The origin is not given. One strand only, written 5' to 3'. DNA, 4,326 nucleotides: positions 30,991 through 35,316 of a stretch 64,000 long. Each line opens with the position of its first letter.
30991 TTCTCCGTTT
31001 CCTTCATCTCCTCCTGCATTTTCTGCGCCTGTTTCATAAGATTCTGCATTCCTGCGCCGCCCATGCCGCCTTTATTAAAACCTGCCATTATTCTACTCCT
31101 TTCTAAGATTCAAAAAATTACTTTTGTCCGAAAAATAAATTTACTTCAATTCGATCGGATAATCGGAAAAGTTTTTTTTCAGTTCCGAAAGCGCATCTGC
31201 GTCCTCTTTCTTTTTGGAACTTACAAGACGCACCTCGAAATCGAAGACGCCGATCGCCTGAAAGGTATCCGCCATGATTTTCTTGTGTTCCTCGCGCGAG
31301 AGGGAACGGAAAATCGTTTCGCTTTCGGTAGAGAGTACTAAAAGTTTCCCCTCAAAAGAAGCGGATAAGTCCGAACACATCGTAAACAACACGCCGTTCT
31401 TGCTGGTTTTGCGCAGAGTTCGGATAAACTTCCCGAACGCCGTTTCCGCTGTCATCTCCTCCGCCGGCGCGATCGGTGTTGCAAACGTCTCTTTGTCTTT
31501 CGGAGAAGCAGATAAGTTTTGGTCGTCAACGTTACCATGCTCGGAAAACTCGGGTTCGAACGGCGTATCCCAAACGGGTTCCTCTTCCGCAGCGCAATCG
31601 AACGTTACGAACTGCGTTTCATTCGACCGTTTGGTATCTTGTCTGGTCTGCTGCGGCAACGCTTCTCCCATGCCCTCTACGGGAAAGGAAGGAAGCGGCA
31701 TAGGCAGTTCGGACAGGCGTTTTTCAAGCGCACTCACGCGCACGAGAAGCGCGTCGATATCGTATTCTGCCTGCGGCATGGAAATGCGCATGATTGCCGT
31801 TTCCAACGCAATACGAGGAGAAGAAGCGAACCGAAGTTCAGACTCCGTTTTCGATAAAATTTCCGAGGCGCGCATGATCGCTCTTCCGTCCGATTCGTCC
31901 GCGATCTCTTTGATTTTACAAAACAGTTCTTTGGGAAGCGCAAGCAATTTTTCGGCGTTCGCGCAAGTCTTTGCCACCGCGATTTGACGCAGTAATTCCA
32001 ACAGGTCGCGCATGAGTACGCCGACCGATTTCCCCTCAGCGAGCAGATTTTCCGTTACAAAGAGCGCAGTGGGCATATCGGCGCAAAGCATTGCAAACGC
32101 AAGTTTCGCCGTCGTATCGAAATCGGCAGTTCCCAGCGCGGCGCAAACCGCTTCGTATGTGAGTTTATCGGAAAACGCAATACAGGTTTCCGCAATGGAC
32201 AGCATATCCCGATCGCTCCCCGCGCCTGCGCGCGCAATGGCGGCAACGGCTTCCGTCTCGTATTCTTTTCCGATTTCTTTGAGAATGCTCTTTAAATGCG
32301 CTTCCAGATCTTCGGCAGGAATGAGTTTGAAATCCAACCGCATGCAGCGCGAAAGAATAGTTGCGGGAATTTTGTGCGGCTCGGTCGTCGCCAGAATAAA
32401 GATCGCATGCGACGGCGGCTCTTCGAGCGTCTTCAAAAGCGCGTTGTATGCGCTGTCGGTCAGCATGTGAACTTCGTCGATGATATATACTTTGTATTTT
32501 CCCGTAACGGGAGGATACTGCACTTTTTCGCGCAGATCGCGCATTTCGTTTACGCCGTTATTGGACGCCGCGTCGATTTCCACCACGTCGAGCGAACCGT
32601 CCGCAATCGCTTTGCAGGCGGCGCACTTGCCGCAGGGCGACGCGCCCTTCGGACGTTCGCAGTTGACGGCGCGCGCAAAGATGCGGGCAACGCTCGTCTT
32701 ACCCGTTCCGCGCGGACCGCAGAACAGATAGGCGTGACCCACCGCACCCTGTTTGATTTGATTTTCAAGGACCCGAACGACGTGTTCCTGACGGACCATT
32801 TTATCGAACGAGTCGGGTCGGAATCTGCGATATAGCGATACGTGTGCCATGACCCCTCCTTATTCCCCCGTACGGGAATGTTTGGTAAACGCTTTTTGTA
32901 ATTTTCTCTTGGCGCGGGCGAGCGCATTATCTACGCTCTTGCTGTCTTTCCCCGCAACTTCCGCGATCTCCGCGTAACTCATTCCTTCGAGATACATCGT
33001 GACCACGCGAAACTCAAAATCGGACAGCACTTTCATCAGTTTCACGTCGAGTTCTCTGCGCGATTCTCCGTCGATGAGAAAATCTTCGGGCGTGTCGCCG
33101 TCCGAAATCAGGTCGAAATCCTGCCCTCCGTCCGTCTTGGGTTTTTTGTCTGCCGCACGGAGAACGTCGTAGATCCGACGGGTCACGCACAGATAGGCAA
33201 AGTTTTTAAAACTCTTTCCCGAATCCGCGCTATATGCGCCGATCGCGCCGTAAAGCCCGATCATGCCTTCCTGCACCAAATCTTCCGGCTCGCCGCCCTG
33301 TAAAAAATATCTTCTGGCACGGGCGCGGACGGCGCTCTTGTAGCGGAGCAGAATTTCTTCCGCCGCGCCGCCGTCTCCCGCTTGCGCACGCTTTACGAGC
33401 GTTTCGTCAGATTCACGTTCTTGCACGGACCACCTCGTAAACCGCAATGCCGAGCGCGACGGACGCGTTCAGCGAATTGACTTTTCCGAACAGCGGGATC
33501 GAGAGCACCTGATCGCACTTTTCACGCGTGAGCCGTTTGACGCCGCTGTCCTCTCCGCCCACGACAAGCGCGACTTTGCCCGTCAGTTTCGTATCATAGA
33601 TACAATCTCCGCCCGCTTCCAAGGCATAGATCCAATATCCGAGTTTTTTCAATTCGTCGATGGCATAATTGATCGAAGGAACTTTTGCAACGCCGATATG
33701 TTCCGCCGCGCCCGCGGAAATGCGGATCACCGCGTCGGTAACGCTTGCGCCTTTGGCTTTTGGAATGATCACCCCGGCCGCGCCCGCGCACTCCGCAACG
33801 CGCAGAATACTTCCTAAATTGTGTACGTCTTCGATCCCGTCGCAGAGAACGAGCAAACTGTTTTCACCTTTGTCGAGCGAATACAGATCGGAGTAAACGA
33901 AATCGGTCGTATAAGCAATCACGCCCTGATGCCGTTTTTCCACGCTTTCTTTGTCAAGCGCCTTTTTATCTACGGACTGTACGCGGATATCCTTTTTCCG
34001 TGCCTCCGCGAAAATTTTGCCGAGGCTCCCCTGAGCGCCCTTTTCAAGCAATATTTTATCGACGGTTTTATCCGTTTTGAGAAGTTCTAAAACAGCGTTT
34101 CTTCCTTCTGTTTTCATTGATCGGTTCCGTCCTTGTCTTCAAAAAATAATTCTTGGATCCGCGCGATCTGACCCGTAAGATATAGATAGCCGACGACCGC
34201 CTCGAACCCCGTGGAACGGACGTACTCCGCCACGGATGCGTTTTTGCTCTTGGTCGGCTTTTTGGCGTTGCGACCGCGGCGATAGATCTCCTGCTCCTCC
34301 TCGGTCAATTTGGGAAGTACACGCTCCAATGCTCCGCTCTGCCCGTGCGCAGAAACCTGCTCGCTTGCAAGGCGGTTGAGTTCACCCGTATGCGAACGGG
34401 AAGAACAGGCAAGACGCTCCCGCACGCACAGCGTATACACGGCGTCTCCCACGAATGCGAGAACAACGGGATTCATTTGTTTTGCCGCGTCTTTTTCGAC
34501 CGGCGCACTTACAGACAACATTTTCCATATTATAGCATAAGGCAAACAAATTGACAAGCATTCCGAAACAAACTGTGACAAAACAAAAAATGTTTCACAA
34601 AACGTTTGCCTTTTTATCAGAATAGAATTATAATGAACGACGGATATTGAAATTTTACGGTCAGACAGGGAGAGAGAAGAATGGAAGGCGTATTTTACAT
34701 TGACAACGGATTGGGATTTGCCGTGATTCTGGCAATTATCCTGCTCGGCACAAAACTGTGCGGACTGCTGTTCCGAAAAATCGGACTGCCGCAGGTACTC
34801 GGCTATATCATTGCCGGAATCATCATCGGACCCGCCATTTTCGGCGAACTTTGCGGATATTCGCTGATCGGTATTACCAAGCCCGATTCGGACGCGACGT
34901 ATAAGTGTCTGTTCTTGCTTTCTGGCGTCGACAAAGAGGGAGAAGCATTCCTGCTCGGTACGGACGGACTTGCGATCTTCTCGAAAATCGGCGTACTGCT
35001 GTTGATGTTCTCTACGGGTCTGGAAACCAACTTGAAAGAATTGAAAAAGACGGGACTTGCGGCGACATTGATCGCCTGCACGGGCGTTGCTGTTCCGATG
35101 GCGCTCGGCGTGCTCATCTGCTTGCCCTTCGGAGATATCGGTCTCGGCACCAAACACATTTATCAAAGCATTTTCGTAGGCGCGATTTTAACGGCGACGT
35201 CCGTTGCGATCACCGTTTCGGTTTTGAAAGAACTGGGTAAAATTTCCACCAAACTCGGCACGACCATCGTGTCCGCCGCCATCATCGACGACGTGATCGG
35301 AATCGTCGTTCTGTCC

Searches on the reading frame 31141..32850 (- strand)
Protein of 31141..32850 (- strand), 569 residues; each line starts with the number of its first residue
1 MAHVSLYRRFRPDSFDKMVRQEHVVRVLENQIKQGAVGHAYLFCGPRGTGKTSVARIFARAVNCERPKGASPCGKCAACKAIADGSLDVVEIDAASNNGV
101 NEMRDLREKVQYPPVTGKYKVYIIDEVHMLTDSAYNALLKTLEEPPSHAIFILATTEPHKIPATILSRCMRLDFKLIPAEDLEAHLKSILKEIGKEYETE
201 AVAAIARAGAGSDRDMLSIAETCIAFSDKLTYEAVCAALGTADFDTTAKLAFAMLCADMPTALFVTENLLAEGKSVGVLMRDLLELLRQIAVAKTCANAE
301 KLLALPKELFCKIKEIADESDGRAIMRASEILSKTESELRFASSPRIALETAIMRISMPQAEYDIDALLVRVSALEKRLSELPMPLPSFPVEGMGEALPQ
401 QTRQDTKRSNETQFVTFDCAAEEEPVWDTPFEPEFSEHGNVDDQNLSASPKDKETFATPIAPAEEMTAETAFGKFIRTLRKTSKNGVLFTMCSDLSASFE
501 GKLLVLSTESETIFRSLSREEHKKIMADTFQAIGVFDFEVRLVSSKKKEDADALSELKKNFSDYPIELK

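Call 34: search_protein_families(library=pfam, proteins=[window:31141-32850:-], max_evalue=0.00001)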
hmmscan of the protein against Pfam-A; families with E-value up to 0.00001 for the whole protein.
window:31141-32850:- (569 aa): 4 families
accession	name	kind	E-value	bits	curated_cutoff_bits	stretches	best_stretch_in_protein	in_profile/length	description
PF13177.12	DNA_pol3_delta2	-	9.6e-47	159.4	27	1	21-175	2-158/161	DNA polymerase III, delta subunit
PF12169.13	DNA_pol3_gamma3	-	6e-16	58.9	24.4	1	231-358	2-129/143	DNA polymerase III subunits gamma and tau domain III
PF00004.35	AAA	-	2.8e-13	50.9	21.2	1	42-171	2-125/131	ATPase family associated with various cellular activities (AAA)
PF22608.2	DNAX_ATPase_lid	-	1.6e-09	37.8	27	1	183-228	3-48/49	DNA polymerase III clamp loader subunit, ATPase lid domain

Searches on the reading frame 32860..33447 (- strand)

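Call 34: search_protein_families(library=pfam, proteins=[window:32860-33447:-], max_evalue=0.00001)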
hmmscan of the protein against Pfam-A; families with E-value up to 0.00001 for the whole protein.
window:32860-33447:- (195 aa): 2 families
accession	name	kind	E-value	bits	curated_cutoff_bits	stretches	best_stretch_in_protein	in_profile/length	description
PF04542.20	Sigma70_r2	-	4.3e-15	55.7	24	1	35-100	4-69/71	Sigma-70 region 2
PF08281.18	Sigma70_r4_2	-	1.3e-10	41.2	25.7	1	145-183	15-54/54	Sigma-70, region 4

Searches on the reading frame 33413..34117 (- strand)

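Call 31: search_protein_families(library=pfam, proteins=[window:33413-34117:-], max_evalue=0.00001)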
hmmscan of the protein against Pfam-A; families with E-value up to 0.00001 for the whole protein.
window:33413-34117:- (234 aa): 2 families
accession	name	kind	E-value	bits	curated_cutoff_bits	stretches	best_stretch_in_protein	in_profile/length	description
PF00588.24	SpoU_methylase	-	2.7e-38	131.7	29.7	1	88-227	2-142/142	SpoU rRNA Methylase family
PF08032.17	SpoU_sub_bind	-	3.9e-17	62.8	22.8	1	4-72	3-72/76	RNA 2'-O ribose methyltransferase substrate binding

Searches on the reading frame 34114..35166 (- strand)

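Call 31: search_protein_families(library=pfam, proteins=[window:34114-35166:-], max_evalue=0.00001)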
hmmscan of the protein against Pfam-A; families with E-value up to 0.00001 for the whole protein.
window:34114-35166:- (350 aa): 1 family
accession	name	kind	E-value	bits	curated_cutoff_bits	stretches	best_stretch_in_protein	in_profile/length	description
PF00636.31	Ribonuclease_3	-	4.2e-23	82.5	27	1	235-333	2-102/102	Ribonuclease III domain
